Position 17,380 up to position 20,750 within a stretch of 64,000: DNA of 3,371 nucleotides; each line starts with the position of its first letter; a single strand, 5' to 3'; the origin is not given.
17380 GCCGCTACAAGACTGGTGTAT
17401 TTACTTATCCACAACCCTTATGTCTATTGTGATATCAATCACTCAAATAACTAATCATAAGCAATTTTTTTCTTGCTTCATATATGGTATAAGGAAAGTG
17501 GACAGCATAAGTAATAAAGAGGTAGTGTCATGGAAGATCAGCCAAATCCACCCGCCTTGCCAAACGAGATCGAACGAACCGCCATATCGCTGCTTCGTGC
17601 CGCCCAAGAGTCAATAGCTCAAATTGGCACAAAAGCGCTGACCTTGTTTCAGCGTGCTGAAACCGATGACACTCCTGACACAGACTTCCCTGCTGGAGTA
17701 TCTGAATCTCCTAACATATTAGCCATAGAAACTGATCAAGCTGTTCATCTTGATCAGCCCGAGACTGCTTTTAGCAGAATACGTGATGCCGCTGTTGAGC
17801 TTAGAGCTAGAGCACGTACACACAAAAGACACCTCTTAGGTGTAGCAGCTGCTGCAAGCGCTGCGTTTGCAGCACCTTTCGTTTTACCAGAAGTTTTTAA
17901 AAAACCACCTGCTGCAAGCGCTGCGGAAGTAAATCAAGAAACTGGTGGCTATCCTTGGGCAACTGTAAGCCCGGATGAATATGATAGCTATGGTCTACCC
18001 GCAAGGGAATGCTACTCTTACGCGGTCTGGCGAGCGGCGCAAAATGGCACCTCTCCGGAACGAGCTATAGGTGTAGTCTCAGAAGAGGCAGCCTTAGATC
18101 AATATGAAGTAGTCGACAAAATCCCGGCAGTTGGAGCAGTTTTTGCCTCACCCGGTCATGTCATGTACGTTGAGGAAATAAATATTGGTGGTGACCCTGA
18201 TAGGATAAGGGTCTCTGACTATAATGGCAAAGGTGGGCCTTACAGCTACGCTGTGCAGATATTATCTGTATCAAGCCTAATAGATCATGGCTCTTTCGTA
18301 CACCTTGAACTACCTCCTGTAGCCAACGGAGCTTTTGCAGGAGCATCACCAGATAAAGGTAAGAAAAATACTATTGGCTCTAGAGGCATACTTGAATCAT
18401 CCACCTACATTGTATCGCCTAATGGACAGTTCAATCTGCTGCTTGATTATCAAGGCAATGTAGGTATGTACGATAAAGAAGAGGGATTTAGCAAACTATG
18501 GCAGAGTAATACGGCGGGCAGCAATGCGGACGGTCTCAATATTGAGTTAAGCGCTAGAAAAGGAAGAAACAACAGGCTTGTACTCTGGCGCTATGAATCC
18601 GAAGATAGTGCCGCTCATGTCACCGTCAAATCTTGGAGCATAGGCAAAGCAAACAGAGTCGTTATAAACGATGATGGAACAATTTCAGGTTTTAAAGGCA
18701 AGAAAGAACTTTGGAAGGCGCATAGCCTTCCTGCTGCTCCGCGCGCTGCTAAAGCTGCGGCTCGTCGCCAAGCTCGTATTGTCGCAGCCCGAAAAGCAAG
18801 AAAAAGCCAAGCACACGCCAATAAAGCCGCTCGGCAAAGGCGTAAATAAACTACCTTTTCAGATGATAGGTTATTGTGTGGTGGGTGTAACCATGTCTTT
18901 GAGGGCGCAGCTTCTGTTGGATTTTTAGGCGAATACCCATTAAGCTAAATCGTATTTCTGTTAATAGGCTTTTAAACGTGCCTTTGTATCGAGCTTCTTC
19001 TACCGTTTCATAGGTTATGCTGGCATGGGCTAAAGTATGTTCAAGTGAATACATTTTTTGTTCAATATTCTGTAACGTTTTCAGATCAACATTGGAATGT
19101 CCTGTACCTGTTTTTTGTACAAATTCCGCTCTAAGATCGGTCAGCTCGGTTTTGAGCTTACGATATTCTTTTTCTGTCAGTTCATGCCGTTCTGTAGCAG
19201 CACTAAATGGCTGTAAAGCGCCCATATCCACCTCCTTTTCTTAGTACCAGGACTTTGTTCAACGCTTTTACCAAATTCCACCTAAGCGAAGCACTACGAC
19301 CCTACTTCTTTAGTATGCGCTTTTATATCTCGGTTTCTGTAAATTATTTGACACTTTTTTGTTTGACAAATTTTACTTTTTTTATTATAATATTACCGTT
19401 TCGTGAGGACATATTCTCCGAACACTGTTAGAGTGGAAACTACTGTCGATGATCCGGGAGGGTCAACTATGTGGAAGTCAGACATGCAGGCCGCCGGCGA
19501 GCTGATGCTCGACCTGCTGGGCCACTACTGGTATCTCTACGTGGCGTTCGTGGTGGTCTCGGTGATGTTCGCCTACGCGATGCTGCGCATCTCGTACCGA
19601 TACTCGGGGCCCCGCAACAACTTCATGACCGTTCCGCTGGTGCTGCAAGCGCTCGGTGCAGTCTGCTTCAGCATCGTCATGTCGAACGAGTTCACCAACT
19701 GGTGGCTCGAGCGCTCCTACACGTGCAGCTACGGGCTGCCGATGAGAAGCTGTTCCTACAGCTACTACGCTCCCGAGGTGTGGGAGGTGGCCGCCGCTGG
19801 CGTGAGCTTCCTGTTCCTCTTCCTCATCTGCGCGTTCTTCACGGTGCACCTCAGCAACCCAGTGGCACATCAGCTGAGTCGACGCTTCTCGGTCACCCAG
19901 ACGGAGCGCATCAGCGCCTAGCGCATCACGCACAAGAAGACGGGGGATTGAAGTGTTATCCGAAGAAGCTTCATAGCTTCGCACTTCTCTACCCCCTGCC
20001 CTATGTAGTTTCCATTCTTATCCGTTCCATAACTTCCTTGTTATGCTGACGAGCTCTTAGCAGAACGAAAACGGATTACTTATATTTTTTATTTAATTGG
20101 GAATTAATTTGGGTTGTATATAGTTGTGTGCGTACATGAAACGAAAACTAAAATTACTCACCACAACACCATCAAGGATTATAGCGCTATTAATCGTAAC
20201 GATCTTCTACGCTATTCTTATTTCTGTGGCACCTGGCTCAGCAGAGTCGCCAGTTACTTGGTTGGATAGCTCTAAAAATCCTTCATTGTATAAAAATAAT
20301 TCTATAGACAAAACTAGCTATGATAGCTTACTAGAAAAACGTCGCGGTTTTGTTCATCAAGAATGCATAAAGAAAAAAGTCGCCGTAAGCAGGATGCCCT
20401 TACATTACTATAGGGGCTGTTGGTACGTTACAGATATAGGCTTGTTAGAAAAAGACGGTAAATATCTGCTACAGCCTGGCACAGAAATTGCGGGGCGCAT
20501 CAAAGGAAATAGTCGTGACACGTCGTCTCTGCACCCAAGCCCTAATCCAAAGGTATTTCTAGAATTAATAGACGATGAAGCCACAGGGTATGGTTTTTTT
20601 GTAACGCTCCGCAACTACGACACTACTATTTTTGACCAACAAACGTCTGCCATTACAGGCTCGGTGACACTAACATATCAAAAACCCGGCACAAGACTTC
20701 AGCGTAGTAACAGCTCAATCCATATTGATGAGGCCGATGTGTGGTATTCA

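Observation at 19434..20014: Un-ameliorated high-GC gene cassette, bounded by a 10-bp inverted repeat, inserted in AT-rich DNA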

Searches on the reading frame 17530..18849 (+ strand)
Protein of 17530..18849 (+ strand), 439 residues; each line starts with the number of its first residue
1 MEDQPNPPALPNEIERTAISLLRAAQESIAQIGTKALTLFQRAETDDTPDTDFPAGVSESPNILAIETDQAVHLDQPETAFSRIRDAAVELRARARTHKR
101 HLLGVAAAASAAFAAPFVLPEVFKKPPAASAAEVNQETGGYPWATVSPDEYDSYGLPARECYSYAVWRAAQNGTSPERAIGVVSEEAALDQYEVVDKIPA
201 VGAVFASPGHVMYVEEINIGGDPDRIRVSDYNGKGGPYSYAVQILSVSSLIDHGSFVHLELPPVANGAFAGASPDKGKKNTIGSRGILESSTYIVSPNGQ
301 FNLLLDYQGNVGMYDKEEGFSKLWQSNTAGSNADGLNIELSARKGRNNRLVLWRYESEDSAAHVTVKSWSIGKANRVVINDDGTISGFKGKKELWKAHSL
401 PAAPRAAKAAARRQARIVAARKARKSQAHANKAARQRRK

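Call 7: search_protein_families(library=pfam, proteins=[window:17530-18849:+], max_evalue=0.01)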
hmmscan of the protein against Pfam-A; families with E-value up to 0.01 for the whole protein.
window:17530-18849:+ (439 aa): 1 family
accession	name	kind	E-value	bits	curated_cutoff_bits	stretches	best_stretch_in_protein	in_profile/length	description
PF05257.22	CHAP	-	4.2e-06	27.6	26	1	153-232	3-81/81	CHAP domain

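Call 15: find_encoding_contigs(protein=window:17530-18849:+, flank=10000, max_places=10)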
Protein window:17530-18849:+ (439 aa): 1 contig read that carries it; 1 place shown.
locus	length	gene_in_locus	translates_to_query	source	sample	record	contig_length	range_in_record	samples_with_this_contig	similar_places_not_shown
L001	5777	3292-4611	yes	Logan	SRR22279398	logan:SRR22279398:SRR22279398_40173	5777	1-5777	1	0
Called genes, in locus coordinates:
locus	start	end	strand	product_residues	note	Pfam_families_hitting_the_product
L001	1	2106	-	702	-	?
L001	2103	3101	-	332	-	-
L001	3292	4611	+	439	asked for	PF05257:CHAP (weak)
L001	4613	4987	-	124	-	-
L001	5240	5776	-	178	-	?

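Call 24: list_cluster_members(proteins=[P0001, window:17530-18849:+, window:22946-23539:+])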
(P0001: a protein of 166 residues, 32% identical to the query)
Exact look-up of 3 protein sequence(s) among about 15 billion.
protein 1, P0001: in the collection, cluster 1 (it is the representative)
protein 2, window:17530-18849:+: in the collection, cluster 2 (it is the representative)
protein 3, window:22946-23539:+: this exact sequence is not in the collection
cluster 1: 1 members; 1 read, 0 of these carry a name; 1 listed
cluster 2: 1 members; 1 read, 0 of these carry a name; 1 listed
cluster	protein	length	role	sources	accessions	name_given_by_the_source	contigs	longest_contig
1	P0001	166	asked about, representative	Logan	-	-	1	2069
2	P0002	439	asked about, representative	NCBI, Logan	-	-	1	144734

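Call 74: search_protein_families(library=phrogs, proteins=[window:17530-18846:+], max_evalue=0.01)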
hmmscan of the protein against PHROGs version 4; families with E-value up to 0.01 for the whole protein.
window:17530-18846:+ (439 aa): 0 families

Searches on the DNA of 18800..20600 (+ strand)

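Call 4: search_rna_families(source=window, start=18800, end=20600, threshold=evalue, max_evalue=1)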
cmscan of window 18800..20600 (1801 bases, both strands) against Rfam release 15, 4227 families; matches with E-value up to 1: 0.
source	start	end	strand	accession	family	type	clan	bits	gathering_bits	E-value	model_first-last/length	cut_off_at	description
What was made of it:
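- Tried and rejected: The first Rfam scan of 1.8 kb found nothing because of its filters (call 4).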

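Call 11: search_dna_similar(query=window:19434-20014:+, collection=phages, mode=distant, max_evalue=0.01)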
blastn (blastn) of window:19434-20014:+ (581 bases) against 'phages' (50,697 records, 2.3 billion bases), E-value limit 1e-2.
No match.

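Call 12: search_dna_similar(query=window:19434-20014:+, collection=plasmids, mode=distant, max_evalue=0.01)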
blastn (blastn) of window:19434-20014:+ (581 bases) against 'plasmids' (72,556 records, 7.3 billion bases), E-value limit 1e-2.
No match.

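Call 28: search_rna_families(sources=[L003], threshold=evalue, max_evalue=10, show_alignments=3)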
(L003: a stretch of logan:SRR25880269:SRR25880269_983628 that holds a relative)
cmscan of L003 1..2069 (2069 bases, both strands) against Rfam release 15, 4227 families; matches with E-value up to 10: 4.
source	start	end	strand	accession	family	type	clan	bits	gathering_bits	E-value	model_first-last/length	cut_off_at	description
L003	1454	1511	+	RF00008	Hammerhead_3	Gene; ribozyme;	CL00010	33.3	48.5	8.9e-05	1-54/54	no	Hammerhead ribozyme (type III)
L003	1372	1447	-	RF02008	mir-621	Gene; miRNA;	-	19.8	71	1.2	1-83/83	no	mir-621 microRNA precursor family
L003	63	81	-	RF01344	CRISPR-DR34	Gene; CRISPR;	-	16.9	35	8.7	1-36/36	no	CRISPR RNA direct repeat element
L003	601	688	+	RF02186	ST7-OT3_4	Gene; lncRNA;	-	12.4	80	6.8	1-73/73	no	ST7 overlapping transcript 3 conserved region 4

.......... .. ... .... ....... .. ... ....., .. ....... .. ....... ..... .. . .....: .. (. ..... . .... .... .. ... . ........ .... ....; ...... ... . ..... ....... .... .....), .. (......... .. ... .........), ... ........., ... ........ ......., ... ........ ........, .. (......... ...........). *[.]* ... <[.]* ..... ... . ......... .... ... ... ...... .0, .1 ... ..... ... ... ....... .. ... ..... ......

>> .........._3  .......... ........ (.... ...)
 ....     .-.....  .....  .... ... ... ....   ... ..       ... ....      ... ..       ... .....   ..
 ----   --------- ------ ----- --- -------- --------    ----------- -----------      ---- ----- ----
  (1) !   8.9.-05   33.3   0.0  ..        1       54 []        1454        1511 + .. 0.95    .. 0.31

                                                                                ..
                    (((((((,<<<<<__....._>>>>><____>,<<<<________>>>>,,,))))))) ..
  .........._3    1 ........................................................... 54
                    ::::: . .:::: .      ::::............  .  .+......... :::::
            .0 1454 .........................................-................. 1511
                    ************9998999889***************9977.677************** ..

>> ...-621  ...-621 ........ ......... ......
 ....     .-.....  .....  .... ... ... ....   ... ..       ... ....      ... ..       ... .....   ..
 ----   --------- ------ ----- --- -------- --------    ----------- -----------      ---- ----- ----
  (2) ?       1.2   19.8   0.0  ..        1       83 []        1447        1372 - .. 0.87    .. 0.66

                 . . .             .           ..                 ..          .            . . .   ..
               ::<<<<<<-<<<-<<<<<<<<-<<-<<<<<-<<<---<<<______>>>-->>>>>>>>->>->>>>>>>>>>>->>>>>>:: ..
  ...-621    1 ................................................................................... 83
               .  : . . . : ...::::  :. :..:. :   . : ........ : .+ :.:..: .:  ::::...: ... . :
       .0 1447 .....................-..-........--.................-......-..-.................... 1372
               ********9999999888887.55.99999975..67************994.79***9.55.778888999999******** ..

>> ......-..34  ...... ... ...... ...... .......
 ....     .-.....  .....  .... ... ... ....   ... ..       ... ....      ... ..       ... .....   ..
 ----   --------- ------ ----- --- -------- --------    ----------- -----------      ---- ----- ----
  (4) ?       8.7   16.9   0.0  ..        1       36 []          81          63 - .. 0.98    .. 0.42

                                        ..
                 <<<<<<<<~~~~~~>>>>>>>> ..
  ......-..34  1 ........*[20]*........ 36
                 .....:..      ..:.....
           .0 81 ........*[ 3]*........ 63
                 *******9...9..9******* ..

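Call 29: search_rna_families(source=window, start=19950, end=20130, threshold=evalue, max_evalue=10, show_alignments=3)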
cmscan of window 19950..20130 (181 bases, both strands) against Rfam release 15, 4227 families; matches with E-value up to 10: 3.
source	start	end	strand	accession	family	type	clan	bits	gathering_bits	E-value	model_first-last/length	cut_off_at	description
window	20020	20076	+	RF00008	Hammerhead_3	Gene; ribozyme;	CL00010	24.7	48.5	0.0021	1-54/54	no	Hammerhead ribozyme (type III)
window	20024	20072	-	RF01379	CRISPR-DR66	Gene; CRISPR;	CL00014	14.3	45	5.6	1-37/37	no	CRISPR RNA direct repeat element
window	20032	20105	+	RF00301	snoZ256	Gene; snRNA; snoRNA; CD-box;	-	12.9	50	4.3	1-94/94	no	Small nucleolar RNA Z256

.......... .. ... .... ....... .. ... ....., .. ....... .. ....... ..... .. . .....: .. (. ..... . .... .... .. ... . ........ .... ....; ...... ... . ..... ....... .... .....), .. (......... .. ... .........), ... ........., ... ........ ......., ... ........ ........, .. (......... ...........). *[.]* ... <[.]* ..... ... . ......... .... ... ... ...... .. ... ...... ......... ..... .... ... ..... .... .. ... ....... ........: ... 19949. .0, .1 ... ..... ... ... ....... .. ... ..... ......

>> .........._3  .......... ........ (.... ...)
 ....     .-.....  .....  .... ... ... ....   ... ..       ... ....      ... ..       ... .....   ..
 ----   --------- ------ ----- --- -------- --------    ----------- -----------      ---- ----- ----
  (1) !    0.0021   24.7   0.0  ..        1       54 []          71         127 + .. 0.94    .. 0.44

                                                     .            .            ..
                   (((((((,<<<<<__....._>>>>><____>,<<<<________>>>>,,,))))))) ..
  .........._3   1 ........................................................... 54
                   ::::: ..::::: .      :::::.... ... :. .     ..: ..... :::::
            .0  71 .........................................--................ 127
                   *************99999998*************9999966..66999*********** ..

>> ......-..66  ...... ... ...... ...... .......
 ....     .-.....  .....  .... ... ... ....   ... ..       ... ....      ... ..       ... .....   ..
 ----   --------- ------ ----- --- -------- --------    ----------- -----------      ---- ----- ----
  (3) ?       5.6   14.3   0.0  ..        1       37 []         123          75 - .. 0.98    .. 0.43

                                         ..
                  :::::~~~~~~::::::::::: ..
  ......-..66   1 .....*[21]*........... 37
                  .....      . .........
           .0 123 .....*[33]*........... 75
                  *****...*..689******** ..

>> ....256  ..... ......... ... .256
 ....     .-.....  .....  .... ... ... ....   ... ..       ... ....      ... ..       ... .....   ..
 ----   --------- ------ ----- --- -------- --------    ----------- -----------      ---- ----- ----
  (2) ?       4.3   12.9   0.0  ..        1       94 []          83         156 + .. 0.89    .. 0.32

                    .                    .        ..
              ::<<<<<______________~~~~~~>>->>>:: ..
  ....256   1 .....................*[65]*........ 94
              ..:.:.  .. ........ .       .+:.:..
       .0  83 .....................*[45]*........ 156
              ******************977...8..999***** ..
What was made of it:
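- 20020..20076 (+): Type III hammerhead ribozyme. Stem III pairs 20020-26 with 20070-76. The cleavage site follows C20027. Stem I pairs 20028-33 with 20040-45. The core CUGACGA is at 20046-52. Stem II pairs 20053-56 with 20063-66. GAA is at 20067-69. Full-length match to Rfam RF00008: 24.7 bits, E 0.0021 over 181 nt (call 29).
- Tried and rejected: The ribozyme appeared only after I saw the CUGAUGA...GAAA motif in the homologous locus L003 and scanned short stretches (calls 28, 29).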

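Call 43: build_rna_model(alignment_id=A1, structure=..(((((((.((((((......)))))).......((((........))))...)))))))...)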
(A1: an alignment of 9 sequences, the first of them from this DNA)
Model R1 built from alignment A1 (9 sequences, 64 columns); structure: as given.
model positions 61; base pairs 17; branch points 1; effective number of sequences 3.34; information 0.916 bits per position. Calibrated on 0.2 Mb of random sequence (short: E-values are rough).
structure used (alignment columns):
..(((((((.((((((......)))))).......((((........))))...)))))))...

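Call 44: search_with_rna_model(model_id=R1, sources=[window, L001, L002, L003, L004, L005, L006, L007, L008, L009, L010, L011], max_evalue=10)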
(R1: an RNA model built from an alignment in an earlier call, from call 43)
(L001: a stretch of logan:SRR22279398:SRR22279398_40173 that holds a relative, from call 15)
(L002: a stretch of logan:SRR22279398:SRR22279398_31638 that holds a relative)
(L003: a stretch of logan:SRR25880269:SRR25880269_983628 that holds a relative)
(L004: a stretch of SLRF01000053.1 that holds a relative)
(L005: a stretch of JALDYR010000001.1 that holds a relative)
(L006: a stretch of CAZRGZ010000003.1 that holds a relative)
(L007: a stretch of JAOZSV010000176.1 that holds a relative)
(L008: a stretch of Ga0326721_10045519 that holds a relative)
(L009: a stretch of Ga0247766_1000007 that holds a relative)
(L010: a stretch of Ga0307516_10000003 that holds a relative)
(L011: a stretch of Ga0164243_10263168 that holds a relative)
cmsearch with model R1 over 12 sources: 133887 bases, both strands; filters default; matches with E-value up to 10: 11.
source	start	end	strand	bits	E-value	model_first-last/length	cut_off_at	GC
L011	304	365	-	79.9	1.8e-23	1-61/61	no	0.44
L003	1452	1513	+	76.8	1.9e-22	1-61/61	no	0.34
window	20018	20078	+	76.2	2.9e-22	1-61/61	no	0.41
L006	4870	4931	+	75.4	5.7e-22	1-61/61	no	0.32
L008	1582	1642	+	74.3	1.3e-21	1-61/61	no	0.34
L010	7411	7469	+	73.9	1.8e-21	1-61/61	no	0.42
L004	4371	4433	+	73.5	2.4e-21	1-61/61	no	0.44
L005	3541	3599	+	73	3.6e-21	1-61/61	no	0.44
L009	2363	2422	+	72.4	5.8e-21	1-61/61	no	0.43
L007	5260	5294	+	20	0.0023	11-49/61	no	0.29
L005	3541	3575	-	10.3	4.1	1-61/61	no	0.43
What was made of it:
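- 20020..20076 (+): Own covariance model R1: 76 bits (call 44).
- On Viroid-like, retrozyme or Obelisk circular RNA element: There is one ribozyme per locus (call 44).
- There is one ribozyme per locus and no tandem copies, so no second cut is available to release a circle (call 44).
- Tried and rejected: The covariance model finds one ribozyme per locus (call 44).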

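Call 93: search_rna_families(source=window, start=19385, end=19480, threshold=evalue, max_evalue=10)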
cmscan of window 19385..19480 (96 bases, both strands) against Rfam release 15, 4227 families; matches with E-value up to 10: 2.
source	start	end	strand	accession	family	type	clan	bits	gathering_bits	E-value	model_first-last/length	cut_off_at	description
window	19396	19457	+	RF00133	SNORD33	Gene; snRNA; snoRNA; CD-box;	CL00054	12.4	44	9.7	1-85/85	no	Small nucleolar RNA Z195/SNORD33/SNORD32 family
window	19402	19470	+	RF00517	serC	Cis-reg; leader;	-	9.9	35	3.6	1-52/52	no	serC leader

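Call 94: search_rna_families(source=window, start=19915, end=20030, threshold=evalue, max_evalue=10)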
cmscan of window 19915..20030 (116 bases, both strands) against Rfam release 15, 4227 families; matches with E-value up to 10: 1.
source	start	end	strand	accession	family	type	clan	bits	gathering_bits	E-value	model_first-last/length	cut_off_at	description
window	19931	20007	-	RF01918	mir-1249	Gene; miRNA;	-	13.4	83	1.8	1-75/75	no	mir-1249 microRNA precursor family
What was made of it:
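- On Viroid-like, retrozyme or Obelisk circular RNA element: No other ribozyme was found in the UTRs (calls 93, 94).
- No other ribozyme was found in either UTR (calls 93, 94).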

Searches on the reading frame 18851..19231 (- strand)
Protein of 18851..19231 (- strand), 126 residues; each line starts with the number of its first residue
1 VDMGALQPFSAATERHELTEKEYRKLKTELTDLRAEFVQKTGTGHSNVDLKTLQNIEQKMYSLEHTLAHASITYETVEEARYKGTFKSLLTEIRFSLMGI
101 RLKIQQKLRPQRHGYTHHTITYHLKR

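Call 7: search_protein_families(library=pfam, proteins=[window:18851-19231:-], max_evalue=0.01)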
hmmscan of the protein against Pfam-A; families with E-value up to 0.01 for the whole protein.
window:18851-19231:- (126 aa): 1 family
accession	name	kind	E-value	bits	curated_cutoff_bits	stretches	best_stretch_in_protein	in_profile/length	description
PF01486.22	K-box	-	0.00073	20.1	30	1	14-61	6-53/93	K-box region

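Call 16: find_encoding_contigs(protein=window:18851-19231:-, flank=10000, max_places=10)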
Protein window:18851-19231:- (126 aa): no gene with exactly this product is on record in the collection.

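Call 74: search_protein_families(library=phrogs, proteins=[window:18851-19228:-], max_evalue=0.01)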
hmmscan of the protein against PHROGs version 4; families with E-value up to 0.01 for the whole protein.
window:18851-19228:- (125 aa): 0 families
